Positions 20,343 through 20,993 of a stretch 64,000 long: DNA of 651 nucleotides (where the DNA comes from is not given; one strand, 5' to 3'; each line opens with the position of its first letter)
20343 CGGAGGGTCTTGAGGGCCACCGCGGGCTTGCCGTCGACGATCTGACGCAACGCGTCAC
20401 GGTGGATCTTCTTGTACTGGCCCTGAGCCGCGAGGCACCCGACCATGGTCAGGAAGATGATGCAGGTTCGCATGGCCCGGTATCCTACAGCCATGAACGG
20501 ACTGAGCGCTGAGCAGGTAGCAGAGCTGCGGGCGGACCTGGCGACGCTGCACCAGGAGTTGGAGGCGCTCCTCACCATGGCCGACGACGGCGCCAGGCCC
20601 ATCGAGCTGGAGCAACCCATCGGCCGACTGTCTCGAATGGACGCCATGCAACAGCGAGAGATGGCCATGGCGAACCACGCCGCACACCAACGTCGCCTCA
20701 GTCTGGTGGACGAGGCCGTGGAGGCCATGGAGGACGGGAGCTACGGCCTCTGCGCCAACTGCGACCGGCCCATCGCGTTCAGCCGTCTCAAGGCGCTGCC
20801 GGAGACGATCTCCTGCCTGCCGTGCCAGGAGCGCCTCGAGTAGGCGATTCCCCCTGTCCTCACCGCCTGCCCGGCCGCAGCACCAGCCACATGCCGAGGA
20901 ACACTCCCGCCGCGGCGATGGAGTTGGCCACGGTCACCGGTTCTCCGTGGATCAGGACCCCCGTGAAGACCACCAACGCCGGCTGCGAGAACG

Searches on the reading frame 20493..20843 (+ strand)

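Call 55: search_protein_families(library=pfam, proteins=[window:20493-20843:+], max_evalue=0.00001)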
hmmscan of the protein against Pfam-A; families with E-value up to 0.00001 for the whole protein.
window:20493-20843:+ (116 aa): 1 family
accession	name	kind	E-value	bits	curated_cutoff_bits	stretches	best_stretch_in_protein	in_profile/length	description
PF01258.23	zf-dskA_traR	-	2e-10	40.9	24.9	1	82-116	1-35/36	Prokaryotic dksA/traR C4-type zinc finger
